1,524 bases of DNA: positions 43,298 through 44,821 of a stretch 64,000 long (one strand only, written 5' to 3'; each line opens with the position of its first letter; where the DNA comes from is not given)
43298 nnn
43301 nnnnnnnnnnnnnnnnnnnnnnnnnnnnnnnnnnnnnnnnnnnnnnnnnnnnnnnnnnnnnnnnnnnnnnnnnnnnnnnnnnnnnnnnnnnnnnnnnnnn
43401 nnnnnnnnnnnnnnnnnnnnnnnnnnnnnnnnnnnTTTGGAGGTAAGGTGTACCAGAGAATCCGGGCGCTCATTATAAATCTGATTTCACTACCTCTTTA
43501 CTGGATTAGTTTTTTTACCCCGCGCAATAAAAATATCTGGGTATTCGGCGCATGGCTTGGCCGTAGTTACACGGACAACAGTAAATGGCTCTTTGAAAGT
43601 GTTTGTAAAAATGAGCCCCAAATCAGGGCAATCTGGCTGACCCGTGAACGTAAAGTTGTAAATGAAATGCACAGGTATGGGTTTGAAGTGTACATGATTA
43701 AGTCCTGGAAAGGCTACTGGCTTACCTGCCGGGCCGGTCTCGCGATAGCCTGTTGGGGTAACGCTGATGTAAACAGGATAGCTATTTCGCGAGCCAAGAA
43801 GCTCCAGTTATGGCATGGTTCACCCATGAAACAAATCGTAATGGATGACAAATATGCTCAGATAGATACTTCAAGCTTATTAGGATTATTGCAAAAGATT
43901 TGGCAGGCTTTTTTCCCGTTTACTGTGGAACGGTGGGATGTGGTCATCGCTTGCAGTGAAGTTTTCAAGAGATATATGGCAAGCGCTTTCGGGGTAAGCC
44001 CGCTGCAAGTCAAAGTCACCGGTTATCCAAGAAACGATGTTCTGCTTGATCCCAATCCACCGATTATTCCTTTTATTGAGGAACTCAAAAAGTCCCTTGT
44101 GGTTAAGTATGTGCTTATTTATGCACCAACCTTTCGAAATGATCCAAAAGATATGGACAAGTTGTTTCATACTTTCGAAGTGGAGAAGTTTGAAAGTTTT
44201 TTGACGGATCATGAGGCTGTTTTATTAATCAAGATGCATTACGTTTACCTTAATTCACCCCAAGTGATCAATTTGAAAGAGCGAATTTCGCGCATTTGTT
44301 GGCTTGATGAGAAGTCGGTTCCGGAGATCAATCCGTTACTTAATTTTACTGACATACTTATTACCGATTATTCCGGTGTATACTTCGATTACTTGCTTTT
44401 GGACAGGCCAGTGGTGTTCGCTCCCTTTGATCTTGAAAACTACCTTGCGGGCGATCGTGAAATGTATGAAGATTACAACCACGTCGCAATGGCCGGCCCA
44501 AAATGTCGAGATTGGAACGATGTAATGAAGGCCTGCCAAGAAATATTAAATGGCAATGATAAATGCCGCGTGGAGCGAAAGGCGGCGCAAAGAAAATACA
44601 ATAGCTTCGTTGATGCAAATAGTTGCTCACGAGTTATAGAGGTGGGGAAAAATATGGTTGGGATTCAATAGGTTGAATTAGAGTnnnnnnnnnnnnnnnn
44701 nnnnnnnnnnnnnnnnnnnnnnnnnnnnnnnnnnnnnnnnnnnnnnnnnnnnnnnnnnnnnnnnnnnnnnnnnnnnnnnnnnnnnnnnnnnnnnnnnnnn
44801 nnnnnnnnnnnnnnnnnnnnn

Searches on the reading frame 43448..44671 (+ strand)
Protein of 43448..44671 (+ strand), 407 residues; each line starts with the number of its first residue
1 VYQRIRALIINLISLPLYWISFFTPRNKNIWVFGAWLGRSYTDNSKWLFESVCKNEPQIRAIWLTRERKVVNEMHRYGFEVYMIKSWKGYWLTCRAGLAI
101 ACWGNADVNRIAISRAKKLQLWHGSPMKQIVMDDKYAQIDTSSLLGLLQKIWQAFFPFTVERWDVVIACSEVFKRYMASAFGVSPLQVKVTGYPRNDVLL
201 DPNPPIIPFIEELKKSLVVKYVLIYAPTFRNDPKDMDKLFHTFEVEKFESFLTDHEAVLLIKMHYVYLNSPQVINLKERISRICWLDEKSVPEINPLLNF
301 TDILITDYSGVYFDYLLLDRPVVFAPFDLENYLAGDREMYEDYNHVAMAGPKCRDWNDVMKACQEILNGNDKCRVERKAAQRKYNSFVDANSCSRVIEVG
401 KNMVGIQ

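Call 6: search_protein_families(library=pfam, proteins=[window:43448-44671:+])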
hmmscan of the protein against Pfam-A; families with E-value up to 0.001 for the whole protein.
window:43448-44671:+ (407 aa): 1 family
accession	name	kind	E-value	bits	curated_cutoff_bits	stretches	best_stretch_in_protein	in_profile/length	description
PF04464.20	Glyphos_transf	-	3.1e-63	214.4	22.1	1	19-398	4-363/367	CDP-Glycerol:Poly(glycerophosphate) glycerophosphotransferase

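Call 7: search_protein_families(library=ncbifam, proteins=[window:43448-44671:+])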
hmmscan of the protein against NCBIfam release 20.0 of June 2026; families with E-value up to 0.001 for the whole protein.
window:43448-44671:+ (407 aa): 3 families
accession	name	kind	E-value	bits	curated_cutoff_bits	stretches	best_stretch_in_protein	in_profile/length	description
NF041712.1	techglyph_taseTarF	equivalog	7.5e-40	137.2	550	1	8-398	8-384/388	teichoic acid glycerol-phosphate transferase TarF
NF041713.1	Tar_polymTarL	equivalog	5.6e-27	94.6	1000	1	169-397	335-556/562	teichoic acid ribitol-phosphate polymerase TarL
NF041711.1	TagprimaseTarB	equivalog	3.3e-08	33.2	500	1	119-344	116-310/362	teichoic acid glycerol-phosphate primase TarB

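Call 34: find_homologous_proteins(query=window:43448-44671:+)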
Query window:43448-44671:+ (407 aa): 1397 proteins with E <= 0.001 among 4099 candidates; the best 120 are listed.
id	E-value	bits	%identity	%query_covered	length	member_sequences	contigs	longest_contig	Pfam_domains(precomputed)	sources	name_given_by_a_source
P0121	1.3e-282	955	100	100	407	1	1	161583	PF04464.21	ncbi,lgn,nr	ncbi:MAG: CDP-glycerol glycerophosphotransferase family protein [Deltaproteobacteria bacterium]|nr:C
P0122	1.6e-196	671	69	100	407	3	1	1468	PF04464.21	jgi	-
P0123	1.8e-186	638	66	100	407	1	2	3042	PF04464.21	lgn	-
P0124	1.8e-184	632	81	82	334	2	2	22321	PF04464.21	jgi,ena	-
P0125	9.3e-180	616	63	100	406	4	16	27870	PF04464.21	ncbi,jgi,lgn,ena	-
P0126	1.7e-168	579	60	100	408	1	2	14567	PF04464.21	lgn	-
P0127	1.9e-165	569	60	99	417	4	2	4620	PF04464.21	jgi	-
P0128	8.6e-161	554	59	99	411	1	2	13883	PF04464.21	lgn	-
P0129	7.8e-160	550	57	100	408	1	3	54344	PF04464.21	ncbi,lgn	-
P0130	8.7e-158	544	59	93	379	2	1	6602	PF04464.21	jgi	-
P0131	3.3e-125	436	47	99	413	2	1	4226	PF04464.21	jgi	jgi:CDP-glycerol glycerophosphotransferase (TagB/SpsB family)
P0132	1.1e-124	435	47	97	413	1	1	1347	PF04464.21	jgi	jgi:CDP-glycerol glycerophosphotransferase (TagB/SpsB family)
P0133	3.3e-124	433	48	99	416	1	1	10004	PF04464.21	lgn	-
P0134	6.7e-124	432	50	94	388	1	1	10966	PF04464.21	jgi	jgi:CDP-glycerol glycerophosphotransferase (TagB/SpsB family)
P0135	8.2e-122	425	47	98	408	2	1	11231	PF04464.21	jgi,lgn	-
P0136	1.8e-121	424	45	99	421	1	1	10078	PF04464.21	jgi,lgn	jgi:CDP-glycerol glycerophosphotransferase (TagB/SpsB family)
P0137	3.2e-119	417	47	97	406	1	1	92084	PF04464.21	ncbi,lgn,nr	ncbi:MAG: CDP-glycerol glycerophosphotransferase family protein [Syntrophomonadaceae bacterium]|nr:C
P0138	4.2e-116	406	46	98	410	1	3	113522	PF04464.21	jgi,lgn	jgi:CDP-glycerol glycerophosphotransferase (TagB/SpsB family)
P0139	1.8e-114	401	44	100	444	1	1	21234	PF04464.21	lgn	-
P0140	1.8e-114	401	43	99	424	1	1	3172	PF04464.21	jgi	jgi:CDP-glycerol glycerophosphotransferase (TagB/SpsB family)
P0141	9.3e-114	399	44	98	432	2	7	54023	PF04464.21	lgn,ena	-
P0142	1.4e-113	398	46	95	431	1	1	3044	PF04464.21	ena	-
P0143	4.2e-113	396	45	97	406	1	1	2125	PF04464.21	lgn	-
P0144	9.8e-111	389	43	97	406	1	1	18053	PF04464.21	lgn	-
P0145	1.3e-110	388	44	98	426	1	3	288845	PF04464.21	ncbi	-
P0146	4.3e-110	387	43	98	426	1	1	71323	PF04464.21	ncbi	ncbi:MAG: CDP-glycerol glycerophosphotransferase family protein [Calditrichaceae bacterium]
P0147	1.0e-109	385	43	98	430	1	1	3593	PF04464.21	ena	-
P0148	4.2e-108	380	45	92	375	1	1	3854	PF04464.21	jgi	-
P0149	1.9e-107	378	43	95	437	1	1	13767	PF04464.21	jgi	jgi:CDP-glycerol glycerophosphotransferase (TagB/SpsB family)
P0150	8.9e-107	376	42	100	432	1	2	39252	PF04464.21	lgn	-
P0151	1.7e-106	375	44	98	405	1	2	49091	PF04464.21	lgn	-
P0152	3.3e-106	374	45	95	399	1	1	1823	PF04464.21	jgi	jgi:CDP-glycerol glycerophosphotransferase (TagB/SpsB family)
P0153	7.4e-106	373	44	92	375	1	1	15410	PF04464.21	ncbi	-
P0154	1.0e-105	372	41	97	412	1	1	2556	PF04464.21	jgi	-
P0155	3.7e-105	370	45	96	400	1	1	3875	PF04464.21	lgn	-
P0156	8.6e-105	369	46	96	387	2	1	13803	PF04464.21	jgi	jgi:CDP-glycerol glycerophosphotransferase (TagB/SpsB family)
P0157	9.8e-104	366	46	100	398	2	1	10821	PF04464.21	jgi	jgi:CDP-glycerol glycerophosphotransferase (TagB/SpsB family)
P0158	5.1e-103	363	43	97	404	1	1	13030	PF04464.21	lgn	-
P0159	1.1e-102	362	44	96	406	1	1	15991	PF04464.21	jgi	jgi:CDP-glycerol glycerophosphotransferase (TagB/SpsB family)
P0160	2.1e-102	361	43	97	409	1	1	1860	PF04464.21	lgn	-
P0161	6.8e-102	360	43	96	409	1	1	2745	PF04464.21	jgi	jgi:CDP-glycerol glycerophosphotransferase (TagB/SpsB family)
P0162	2.1e-101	358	40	100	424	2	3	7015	PF04464.21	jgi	jgi:CDP-glycerol glycerophosphotransferase (TagB/SpsB family)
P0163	2.7e-101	358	43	99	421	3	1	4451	PF04464.21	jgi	-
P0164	2.9e-101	357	43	97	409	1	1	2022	PF04464.21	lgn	-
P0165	3.0e-101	357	43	98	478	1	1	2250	PF04464.21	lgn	-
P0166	3.5e-100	354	44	91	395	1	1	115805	PF04464.21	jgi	jgi:CDP-glycerol glycerophosphotransferase (TagB/SpsB family)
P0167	5.5e-100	353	42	98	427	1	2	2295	PF04464.21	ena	-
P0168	8.5e-100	353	42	96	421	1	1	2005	PF04464.21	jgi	jgi:CDP-glycerol glycerophosphotransferase (TagB/SpsB family)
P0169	2.7e-99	351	44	95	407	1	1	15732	PF04464.21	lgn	-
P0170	5.4e-98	347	41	95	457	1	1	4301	PF04464.21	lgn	-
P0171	3.0e-97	344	43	97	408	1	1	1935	PF04464.21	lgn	-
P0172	3.1e-97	344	42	96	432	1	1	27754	PF04464.21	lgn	-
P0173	3.3e-97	344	43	95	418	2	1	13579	PF04464.21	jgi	-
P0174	9.2e-97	343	40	99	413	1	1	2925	PF04464.21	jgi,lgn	-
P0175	1.2e-96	342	42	98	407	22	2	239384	PF04464.21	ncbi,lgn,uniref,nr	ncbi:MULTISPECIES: CDP-glycerol glycerophosphotransferase family protein [Bacillus]|uniref:CDP-glyce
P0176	1.9e-96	342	40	99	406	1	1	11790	PF04464.21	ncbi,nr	ncbi:CDP-glycerol glycerophosphotransferase family protein [bacterium]|nr:CDP-glycerol glycerophosph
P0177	7.3e-96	340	40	95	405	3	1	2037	PF04464.21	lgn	-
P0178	8.4e-96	339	42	98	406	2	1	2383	PF04464.21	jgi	-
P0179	1.5e-95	339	47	80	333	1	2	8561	PF04464.21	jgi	jgi:CDP-glycerol glycerophosphotransferase (TagB/SpsB family)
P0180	2.2e-95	338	42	100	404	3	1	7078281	PF04464.21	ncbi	-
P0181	1.2e-94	336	41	96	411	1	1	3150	PF04464.21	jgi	-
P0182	1.3e-94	336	41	99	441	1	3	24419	PF04464.21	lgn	-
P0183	2.1e-94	335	39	98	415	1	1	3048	PF04464.21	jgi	-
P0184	2.3e-94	335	40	97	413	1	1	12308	PF04464.21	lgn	-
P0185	3.6e-94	334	39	97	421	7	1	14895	PF04464.21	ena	-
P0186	2.1e-93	332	41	100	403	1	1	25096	PF04464.21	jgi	-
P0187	1.2e-92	329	43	88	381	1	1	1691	PF04464.21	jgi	jgi:CDP-glycerol glycerophosphotransferase (TagB/SpsB family)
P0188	2.3e-92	328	43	94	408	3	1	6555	PF04464.21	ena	-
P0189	1.5e-91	325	41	94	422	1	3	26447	PF04464.21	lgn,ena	-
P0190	6.7e-91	323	41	96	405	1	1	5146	PF04464.21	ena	-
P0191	1.8e-90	322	37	99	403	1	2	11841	PF04464.21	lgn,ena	-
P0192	7.2e-90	320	42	92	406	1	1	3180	PF04464.21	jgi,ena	-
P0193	2.4e-89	318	40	99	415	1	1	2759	PF04464.21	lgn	-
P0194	4.8e-89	317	37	98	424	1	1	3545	PF04464.21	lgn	-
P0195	1.7e-88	315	42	90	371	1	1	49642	PF04464.21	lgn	-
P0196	1.9e-88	315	41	94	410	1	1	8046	PF04464.21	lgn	-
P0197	2.5e-88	315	39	96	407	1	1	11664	PF04464.21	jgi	jgi:CDP-glycerol glycerophosphotransferase (TagB/SpsB family)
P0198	8.7e-88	313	41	95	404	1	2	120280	PF04464.21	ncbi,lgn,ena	-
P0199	1.8e-87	312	40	97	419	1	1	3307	PF04464.21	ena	-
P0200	5.5e-87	310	38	96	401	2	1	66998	PF04464.21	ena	-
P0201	1.4e-86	309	40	92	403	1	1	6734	PF04464.21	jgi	jgi:CDP-glycerol glycerophosphotransferase (TagB/SpsB family)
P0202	6.6e-86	307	39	98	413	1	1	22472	PF04464.21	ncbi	-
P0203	9.7e-86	306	40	93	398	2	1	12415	PF04464.21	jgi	-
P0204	1.1e-85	306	40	95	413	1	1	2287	PF02350.26,PF04464.21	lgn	-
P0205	4.0e-85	304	36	100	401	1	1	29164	PF04464.21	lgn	-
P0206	7.1e-85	303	38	97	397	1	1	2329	PF04464.21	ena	-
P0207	7.8e-85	303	38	98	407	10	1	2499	PF02350.26,PF04464.21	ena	-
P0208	1.1e-84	303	38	97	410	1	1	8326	PF04464.21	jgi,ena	-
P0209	1.3e-84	303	37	96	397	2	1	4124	PF04464.21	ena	-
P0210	1.6e-84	302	38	98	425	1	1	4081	PF04464.21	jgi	jgi:CDP-glycerol glycerophosphotransferase (TagB/SpsB family)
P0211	2.9e-84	301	37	95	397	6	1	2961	PF04464.21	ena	-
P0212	4.0e-84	301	40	99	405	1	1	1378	PF04464.21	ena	-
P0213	5.7e-84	300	38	99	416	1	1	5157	PF04464.21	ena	-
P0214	1.6e-83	299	36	99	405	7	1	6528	PF02350.26,PF04464.21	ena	-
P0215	2.1e-83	299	37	100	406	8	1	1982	PF04464.21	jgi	-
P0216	4.0e-83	298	40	95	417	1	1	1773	PF04464.21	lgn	-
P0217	6.7e-83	297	37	98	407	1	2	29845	PF04464.21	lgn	-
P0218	8.4e-83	297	39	93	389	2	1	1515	PF04464.21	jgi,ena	-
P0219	9.4e-83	296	40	98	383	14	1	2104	PF04464.21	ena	-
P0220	1.0e-82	296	38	94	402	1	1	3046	PF04464.21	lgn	-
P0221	1.4e-82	296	40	94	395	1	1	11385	PF04464.21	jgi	-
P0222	1.4e-82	296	40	97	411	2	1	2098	PF04464.21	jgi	-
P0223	1.6e-82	296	41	97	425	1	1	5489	PF04464.21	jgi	-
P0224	1.7e-82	296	39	99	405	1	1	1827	PF04464.21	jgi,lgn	jgi:CDP-glycerol glycerophosphotransferase (TagB/SpsB family)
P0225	1.8e-82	296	35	96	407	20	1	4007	PF04464.21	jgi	-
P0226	1.9e-82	295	40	94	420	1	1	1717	PF04464.21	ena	-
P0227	3.3e-82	295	39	93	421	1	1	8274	PF04464.21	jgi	jgi:CDP-glycerol glycerophosphotransferase (TagB/SpsB family)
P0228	3.5e-82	295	35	99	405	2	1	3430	PF04464.21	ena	-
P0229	3.7e-82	294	35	98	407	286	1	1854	PF04464.21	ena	-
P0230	4.0e-82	294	36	99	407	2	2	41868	PF04464.21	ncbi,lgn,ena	-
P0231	4.1e-82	294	37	98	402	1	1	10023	PF04464.21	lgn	-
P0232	4.1e-82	294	38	98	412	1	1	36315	PF04464.21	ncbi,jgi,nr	ncbi:MAG: hypothetical protein GXO91_10315 [FCB group bacterium]|nr:hypothetical protein [FCB group 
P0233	4.9e-82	294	38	96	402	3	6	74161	PF04464.21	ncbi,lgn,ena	ncbi:MAG: CDP-glycerol glycerophosphotransferase family protein [Candidatus Omnitrophota bacterium]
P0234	5.0e-82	294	39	94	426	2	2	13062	PF04464.21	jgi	jgi:CDP-glycerol glycerophosphotransferase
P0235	6.3e-82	294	39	97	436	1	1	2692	PF04464.21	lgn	-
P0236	6.5e-82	294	39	97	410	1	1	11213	PF04464.21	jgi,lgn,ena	-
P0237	1.1e-81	293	35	99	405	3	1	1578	PF04464.21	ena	-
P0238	1.2e-81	293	39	99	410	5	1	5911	PF04464.21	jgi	-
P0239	1.7e-81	292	38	97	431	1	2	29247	PF04464.21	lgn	-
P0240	6.4e-81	290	38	98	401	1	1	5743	PF04464.21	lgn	-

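Call 35: find_encoding_contigs(protein=P0124, flank=10000, max_places=2)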
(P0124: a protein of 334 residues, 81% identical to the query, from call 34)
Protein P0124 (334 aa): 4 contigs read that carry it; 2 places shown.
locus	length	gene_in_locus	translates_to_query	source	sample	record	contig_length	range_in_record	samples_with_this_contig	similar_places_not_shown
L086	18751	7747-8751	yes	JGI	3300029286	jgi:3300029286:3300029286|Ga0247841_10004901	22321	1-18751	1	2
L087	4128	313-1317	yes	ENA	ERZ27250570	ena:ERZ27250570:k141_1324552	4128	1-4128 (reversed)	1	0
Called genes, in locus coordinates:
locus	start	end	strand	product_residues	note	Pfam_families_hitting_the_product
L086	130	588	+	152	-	-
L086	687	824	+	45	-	-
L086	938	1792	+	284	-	PF01370:Epimerase, PF04321:RmlD_sub_bind, PF01073:3Beta_HSD, PF02719:Polysacc_synt_2, PF16363:GDP_Man_Dehyd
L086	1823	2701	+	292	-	PF00483:NTP_transferase, PF12804:NTP_transf_3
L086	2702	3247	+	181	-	PF00908:dTDP_sugar_isom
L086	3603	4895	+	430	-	PF01467:CTP_transf_like, PF13714:PEP_mutase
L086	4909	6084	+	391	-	PF00465:Fe-ADH, PF13685:Fe-ADH_2 (faint), PF25137:ADH_Fe_C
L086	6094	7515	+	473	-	PF01943:Polysacc_synt, PF13440:Polysacc_synt_3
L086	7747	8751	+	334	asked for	PF04464:Glyphos_transf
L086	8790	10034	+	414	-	PF04932:Wzy_C (weak)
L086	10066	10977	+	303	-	PF00535:Glycos_transf_2, PF13641:Glyco_tranf_2_3 (weak)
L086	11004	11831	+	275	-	PF00535:Glycos_transf_2, PF13641:Glyco_tranf_2_3 (weak)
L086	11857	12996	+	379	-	-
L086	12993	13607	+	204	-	PF00117:GATase, PF07685:GATase_3 (weak), PF01174:SNO (faint), PF07722:Peptidase_C26 (faint)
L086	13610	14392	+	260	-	PF00977:His_biosynth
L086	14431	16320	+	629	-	PF16126:DUF4838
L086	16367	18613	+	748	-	PF00107:ADH_zinc_N, PF02254:TrkA_N (weak), PF01408:GFO_IDH_MocA, PF02894:GFO_IDH_MocA_C, PF22725:GFO_IDH_MocA_C3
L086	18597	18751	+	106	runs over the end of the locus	PF04365:BrnT_toxin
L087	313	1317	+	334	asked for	PF04464:Glyphos_transf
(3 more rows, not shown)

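Call 36: find_encoding_contigs(protein=P0125, flank=10000, max_places=3)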
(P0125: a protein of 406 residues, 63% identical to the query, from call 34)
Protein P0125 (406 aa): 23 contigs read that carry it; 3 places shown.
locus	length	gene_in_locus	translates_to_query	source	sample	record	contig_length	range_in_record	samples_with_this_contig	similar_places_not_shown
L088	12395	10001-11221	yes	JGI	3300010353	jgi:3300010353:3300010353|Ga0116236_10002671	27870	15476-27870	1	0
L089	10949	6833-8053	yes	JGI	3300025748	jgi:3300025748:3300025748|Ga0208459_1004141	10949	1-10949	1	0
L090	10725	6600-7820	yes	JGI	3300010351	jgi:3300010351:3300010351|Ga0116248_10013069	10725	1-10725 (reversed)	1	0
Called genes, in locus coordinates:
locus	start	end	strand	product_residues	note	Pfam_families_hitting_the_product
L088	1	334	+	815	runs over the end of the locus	PF02366:PMT, PF13231:PMT_2 (weak)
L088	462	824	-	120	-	PF10066:DUF2304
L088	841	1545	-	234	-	PF00535:Glycos_transf_2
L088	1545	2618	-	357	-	PF00535:Glycos_transf_2, PF13641:Glyco_tranf_2_3, PF13632:Glyco_trans_2_3 (weak)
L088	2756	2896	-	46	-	-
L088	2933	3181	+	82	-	PF01402:RHH_1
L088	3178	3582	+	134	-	PF01850:PIN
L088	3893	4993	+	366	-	PF00535:Glycos_transf_2 (weak)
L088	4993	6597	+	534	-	PF01408:GFO_IDH_MocA, PF02894:GFO_IDH_MocA_C, PF22725:GFO_IDH_MocA_C3, PF25084:LbH_EIF2B, PF00132:Hexapep, PF14602:Hexapep_2, PF25087:GMPPB_C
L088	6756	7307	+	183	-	-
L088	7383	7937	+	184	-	-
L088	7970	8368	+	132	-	PF01467:CTP_transf_like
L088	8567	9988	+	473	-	PF01943:Polysacc_synt, PF13440:Polysacc_synt_3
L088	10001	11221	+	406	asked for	PF04464:Glyphos_transf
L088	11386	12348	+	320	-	PF00535:Glycos_transf_2, PF10111:Glyco_tranf_2_2 (weak), PF13641:Glyco_tranf_2_3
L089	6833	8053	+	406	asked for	PF04464:Glyphos_transf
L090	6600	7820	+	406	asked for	PF04464:Glyphos_transf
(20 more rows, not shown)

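Call 37: find_encoding_contigs(protein=P0129, flank=10000, max_places=2)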
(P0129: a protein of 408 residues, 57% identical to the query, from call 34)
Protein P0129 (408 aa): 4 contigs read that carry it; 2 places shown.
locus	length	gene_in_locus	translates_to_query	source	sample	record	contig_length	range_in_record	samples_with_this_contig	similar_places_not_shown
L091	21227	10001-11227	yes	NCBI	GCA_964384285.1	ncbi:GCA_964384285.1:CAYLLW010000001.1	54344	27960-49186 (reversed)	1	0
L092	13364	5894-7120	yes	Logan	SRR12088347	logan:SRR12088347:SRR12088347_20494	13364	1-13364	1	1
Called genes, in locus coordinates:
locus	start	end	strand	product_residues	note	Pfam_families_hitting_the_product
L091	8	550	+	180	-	PF10543:ORF6N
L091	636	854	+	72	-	-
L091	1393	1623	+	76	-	PF04255:DUF433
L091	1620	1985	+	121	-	PF01927:Mut7-C (weak), PF18478:PIN_10, PF18480:DUF5615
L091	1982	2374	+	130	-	PF05635:23S_rRNA_IVP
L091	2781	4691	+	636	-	PF03721:UDPG_MGDP_dh_N, PF00984:UDPG_MGDP_dh, PF03720:UDPG_MGDP_dh_C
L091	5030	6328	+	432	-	PF01467:CTP_transf_like, PF13714:PEP_mutase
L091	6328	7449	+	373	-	PF02776:TPP_enzyme_N, PF02775:TPP_enzyme_C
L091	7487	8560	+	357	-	PF00465:Fe-ADH, PF13685:Fe-ADH_2 (weak), PF25137:ADH_Fe_C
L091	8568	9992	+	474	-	PF01943:Polysacc_synt, PF13440:Polysacc_synt_3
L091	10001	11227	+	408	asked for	PF04464:Glyphos_transf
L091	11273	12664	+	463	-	-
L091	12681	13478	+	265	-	-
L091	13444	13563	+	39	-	-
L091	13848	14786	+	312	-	PF01370:Epimerase, PF04321:RmlD_sub_bind, PF16363:GDP_Man_Dehyd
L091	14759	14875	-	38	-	-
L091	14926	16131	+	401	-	PF08421:Methyltransf_13, PF13489:Methyltransf_23, PF08241:Methyltransf_11 (weak), PF08242:Methyltransf_12 (weak), PF08484:Methyltransf_14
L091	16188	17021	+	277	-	PF00535:Glycos_transf_2, PF13641:Glyco_tranf_2_3 (weak)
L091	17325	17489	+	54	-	-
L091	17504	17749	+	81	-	-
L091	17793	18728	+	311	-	PF00535:Glycos_transf_2, PF10111:Glyco_tranf_2_2, PF13632:Glyco_trans_2_3 (weak)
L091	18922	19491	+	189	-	PF00908:dTDP_sugar_isom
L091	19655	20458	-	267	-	PF01695:IstB_IS21, PF00308:Bac_DnaA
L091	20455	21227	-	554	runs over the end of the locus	PF00665:rve, PF22483:Mu-transpos_C_2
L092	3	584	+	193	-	?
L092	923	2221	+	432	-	PF01467:CTP_transf_like, PF13714:PEP_mutase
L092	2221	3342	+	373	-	PF02776:TPP_enzyme_N, PF02775:TPP_enzyme_C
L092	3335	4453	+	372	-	PF00465:Fe-ADH, PF13685:Fe-ADH_2 (weak), PF25137:ADH_Fe_C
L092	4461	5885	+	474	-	PF01943:Polysacc_synt, PF13440:Polysacc_synt_3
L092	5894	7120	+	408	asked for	PF04464:Glyphos_transf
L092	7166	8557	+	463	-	-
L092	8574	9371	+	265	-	-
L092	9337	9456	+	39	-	-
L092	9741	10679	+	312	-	PF01370:Epimerase, PF04321:RmlD_sub_bind, PF16363:GDP_Man_Dehyd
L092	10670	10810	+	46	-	-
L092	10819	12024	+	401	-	PF08421:Methyltransf_13, PF13489:Methyltransf_23, PF08241:Methyltransf_11 (weak), PF08242:Methyltransf_12 (weak), PF08484:Methyltransf_14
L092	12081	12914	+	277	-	PF00535:Glycos_transf_2, PF13641:Glyco_tranf_2_3 (weak)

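Call 46: find_related_loci(query=A2, collection=metagenome_contigs, flank=10000)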
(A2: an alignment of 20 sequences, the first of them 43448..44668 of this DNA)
Query A2 (407 aa) in metagenome_contigs; peptide patterns used: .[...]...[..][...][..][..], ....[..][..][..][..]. (x = any residue, [..] = any of these).
600 stretches matched a pattern (row limit reached: there are more); 573 encode a relative of the query (tblastn E <= 1e-3); the best 80 are kept; 80 distinct loci.
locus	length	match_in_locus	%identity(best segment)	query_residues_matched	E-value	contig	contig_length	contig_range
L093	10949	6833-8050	63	1-406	0e+0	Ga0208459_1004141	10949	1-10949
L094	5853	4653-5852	45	3-395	8e-120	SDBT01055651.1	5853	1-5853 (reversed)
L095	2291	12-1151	41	20-396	9e-92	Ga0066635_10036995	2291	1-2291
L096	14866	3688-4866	39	17-405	2e-86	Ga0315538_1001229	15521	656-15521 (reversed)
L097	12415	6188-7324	40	20-396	4e-86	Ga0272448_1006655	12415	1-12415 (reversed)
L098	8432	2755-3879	40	4-403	2e-83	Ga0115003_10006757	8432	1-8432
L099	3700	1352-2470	41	8-396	3e-82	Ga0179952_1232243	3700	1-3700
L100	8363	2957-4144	37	8-399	5e-80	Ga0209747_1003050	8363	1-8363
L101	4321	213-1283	38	18-396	2e-79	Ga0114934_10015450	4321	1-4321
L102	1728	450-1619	37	12-402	1e-82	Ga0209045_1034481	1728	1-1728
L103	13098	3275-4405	40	1-396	7e-78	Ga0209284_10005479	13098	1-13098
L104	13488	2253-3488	36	2-401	1e-76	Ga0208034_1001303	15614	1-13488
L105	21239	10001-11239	36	1-401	1e-75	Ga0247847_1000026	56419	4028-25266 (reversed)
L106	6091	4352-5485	37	3-403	3e-75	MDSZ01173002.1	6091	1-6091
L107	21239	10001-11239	36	1-401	9e-75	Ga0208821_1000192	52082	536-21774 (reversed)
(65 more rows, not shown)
